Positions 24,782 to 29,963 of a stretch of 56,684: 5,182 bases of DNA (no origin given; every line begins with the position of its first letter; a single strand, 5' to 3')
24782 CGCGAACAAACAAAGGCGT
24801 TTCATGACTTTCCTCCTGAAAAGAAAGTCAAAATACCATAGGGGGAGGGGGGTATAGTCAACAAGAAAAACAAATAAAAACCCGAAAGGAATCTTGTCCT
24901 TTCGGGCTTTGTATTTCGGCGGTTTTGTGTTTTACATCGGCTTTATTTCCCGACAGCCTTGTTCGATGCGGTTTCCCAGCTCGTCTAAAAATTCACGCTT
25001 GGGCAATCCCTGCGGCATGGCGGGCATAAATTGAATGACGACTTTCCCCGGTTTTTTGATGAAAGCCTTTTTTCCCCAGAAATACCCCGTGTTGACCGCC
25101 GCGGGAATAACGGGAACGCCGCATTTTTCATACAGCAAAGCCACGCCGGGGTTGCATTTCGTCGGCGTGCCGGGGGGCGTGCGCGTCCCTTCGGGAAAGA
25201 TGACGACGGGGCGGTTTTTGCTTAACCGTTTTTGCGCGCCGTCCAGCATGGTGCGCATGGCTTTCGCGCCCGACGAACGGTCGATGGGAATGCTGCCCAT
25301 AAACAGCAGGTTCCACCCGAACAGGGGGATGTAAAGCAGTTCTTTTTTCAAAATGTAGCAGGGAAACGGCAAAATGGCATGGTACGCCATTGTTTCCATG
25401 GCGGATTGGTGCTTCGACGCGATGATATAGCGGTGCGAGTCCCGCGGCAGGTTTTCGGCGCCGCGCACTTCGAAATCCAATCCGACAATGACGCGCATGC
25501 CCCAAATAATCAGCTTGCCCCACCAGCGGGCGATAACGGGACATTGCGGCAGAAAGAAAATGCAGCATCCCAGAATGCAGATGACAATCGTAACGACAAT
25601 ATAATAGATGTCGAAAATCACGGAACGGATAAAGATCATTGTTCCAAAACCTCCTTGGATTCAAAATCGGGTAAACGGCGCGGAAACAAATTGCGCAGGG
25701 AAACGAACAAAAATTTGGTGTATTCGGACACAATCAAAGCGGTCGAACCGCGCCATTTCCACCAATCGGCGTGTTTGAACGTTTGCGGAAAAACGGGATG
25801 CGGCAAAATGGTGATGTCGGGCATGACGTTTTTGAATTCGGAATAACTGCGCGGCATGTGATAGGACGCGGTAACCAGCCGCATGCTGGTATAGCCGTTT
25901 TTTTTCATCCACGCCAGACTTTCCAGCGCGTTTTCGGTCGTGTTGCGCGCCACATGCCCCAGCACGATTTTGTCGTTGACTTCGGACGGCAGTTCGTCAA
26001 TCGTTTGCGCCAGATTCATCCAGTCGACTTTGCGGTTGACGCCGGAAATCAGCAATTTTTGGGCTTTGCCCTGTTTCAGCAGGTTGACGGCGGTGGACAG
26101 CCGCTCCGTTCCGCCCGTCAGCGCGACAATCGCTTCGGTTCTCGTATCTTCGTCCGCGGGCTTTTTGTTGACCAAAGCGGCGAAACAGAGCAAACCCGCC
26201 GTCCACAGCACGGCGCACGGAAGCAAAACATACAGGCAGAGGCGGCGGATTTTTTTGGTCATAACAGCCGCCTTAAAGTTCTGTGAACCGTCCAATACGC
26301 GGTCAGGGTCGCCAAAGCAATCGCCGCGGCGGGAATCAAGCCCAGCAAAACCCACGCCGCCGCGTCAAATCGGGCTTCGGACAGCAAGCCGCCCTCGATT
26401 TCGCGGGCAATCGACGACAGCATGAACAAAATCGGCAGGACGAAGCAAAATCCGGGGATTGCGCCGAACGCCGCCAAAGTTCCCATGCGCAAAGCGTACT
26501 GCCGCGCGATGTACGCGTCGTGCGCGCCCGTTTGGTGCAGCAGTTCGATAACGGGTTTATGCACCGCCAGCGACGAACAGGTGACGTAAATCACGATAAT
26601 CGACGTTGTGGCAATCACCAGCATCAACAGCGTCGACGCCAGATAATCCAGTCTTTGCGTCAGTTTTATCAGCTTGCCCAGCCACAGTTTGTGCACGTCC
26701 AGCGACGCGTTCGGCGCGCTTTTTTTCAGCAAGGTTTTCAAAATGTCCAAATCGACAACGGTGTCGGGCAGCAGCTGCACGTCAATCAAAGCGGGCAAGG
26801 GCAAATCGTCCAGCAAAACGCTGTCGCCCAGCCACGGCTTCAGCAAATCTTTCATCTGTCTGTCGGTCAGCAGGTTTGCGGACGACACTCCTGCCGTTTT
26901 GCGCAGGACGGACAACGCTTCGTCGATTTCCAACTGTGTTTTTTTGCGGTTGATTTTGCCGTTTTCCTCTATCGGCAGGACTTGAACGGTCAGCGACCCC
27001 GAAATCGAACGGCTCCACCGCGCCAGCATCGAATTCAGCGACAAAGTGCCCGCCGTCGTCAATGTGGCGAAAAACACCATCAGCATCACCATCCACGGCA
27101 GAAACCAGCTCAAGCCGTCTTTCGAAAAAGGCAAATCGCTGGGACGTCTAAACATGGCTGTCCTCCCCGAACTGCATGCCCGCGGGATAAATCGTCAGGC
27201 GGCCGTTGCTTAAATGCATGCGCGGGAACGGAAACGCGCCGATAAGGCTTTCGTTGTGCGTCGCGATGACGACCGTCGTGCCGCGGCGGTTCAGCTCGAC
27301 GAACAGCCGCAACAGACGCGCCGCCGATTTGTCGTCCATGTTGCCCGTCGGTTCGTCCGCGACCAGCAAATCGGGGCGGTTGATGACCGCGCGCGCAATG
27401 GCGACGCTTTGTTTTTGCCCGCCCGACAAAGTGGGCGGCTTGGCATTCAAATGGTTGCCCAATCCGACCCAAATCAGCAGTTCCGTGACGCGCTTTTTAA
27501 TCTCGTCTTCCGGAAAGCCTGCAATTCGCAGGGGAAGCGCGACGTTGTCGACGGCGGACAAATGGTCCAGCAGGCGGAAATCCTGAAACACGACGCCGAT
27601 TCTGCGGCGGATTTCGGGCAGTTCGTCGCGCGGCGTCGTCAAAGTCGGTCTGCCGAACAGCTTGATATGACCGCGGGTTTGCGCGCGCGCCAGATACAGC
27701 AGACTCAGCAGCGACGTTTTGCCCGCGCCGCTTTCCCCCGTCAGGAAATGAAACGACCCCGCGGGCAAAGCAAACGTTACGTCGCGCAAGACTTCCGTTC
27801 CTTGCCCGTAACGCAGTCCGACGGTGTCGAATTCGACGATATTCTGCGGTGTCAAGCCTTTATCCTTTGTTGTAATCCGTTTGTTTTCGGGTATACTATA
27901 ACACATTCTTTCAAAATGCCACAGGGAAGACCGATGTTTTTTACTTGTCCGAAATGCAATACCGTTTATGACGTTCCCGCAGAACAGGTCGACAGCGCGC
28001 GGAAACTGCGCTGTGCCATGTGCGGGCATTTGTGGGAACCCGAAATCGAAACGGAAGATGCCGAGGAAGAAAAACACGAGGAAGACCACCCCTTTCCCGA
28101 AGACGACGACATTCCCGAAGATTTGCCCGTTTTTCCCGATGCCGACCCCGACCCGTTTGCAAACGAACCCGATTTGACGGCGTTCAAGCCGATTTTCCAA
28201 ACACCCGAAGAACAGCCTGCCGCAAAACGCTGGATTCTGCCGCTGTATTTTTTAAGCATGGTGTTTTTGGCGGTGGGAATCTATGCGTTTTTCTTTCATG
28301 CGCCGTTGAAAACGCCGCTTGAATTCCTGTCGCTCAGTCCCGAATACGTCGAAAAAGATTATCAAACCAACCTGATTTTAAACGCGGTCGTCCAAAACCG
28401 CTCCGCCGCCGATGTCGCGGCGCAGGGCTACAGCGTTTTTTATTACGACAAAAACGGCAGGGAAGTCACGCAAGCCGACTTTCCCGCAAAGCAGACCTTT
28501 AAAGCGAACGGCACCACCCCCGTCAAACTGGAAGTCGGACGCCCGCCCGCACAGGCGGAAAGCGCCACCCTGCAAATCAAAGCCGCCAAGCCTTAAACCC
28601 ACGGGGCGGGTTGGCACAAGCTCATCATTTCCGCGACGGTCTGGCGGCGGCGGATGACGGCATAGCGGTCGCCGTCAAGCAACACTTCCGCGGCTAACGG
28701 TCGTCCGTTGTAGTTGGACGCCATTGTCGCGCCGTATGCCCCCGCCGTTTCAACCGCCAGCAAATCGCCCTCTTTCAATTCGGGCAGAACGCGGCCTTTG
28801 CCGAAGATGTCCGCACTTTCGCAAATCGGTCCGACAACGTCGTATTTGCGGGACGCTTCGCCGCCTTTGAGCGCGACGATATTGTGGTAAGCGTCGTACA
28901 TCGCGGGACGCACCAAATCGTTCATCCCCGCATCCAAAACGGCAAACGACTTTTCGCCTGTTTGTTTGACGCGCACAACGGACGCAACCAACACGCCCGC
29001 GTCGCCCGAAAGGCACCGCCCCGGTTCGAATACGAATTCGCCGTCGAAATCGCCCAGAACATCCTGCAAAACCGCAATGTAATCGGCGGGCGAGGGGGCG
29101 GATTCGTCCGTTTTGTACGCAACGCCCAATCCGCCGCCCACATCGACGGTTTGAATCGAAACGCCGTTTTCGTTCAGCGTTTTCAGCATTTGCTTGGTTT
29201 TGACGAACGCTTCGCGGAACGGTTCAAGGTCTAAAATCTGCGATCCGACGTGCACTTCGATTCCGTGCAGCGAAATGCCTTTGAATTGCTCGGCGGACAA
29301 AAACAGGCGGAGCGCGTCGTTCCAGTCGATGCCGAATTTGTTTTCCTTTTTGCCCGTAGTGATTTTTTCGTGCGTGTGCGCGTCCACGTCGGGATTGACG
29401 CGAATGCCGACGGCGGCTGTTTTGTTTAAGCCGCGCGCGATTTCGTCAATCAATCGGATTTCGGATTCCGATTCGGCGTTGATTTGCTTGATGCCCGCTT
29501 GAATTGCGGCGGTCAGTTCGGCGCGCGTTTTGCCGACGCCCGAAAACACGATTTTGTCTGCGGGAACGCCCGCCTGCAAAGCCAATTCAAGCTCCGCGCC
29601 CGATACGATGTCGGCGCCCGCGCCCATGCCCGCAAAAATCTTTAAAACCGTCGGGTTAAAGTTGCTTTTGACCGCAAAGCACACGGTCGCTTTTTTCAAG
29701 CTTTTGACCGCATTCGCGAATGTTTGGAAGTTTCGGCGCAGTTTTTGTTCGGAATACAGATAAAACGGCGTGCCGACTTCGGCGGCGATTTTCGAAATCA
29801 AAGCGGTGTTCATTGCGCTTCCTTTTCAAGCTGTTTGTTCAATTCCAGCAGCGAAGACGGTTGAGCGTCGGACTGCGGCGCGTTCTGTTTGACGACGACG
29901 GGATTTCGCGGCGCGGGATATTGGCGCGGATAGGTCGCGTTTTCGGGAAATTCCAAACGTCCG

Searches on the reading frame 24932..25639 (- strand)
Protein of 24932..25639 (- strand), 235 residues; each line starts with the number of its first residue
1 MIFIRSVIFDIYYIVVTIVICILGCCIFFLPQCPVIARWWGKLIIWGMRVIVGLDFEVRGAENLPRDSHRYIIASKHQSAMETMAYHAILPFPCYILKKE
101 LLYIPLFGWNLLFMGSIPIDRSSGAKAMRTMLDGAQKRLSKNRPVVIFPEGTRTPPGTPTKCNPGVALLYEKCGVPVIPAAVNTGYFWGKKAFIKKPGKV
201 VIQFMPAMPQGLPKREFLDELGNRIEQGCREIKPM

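Call 31: search_protein_families(library=pfam, proteins=[window:24932-25639:-], max_evalue=0.0001)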
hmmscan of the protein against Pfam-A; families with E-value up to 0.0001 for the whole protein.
window:24932-25639:- (235 aa): 1 family
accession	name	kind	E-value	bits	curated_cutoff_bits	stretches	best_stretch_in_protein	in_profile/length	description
PF01553.26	Acyltransferase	-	1.7e-22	80.1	23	1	56-182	2-131/132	Acyltransferase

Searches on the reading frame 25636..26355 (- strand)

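Call 32: search_protein_families(library=pfam, proteins=[window:25636-26355:-], max_evalue=0.0001)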
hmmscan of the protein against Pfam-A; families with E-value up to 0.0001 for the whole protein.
window:25636-26355:- (239 aa): 1 family
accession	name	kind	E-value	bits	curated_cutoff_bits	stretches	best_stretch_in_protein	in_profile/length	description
PF02698.23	DUF218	-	4.8e-16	59.3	27.6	1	75-212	2-131/133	DUF218 domain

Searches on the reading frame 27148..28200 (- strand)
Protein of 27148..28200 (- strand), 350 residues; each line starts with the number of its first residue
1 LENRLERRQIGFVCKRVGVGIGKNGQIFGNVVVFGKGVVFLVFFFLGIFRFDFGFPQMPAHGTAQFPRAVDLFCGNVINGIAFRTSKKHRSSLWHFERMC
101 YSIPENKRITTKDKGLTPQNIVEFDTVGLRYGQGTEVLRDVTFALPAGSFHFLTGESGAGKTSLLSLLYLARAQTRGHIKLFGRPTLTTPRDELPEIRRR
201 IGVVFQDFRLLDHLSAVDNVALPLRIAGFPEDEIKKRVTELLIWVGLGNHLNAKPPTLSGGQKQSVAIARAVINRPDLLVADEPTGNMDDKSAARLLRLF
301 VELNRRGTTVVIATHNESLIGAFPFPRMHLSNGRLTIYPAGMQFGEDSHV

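Call 32: search_protein_families(library=pfam, proteins=[window:27148-28200:-], max_evalue=0.0001)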
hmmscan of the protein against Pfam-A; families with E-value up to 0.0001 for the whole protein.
window:27148-28200:- (350 aa): 3 families
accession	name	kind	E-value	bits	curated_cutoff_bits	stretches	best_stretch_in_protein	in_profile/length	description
PF00005.33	ABC_tran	-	3.2e-31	109.2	25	1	138-285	1-136/137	ABC transporter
PF13304.12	AAA_21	-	2.6e-09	38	27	0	222-320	217-303/304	AAA domain, putative AbiEii toxin, Type IV TA system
PF13481.12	AAA_25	-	1.5e-06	28.4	27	1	145-240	30-133/195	AAA domain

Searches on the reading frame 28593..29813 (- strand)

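Call 15: search_protein_families(library=pfam, proteins=[window:28593-29813:-], max_evalue=0.0001)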
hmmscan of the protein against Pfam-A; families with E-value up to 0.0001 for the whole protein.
window:28593-29813:- (406 aa): 3 families
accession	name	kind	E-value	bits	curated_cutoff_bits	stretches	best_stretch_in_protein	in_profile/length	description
PF02784.22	Orn_Arg_deC_N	-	4.6e-61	206.8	23.4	1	25-269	4-246/247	Pyridoxal-dependent decarboxylase, pyridoxal binding domain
PF00278.28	Orn_DAP_Arg_deC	-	1.6e-29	102.5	23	1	18-358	2-95/95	Pyridoxal-dependent decarboxylase, C-terminal sheet domain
PF01168.26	Ala_racemase_N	-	3.7e-06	27.3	24.1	1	23-225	4-193/220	Alanine racemase, N-terminal domain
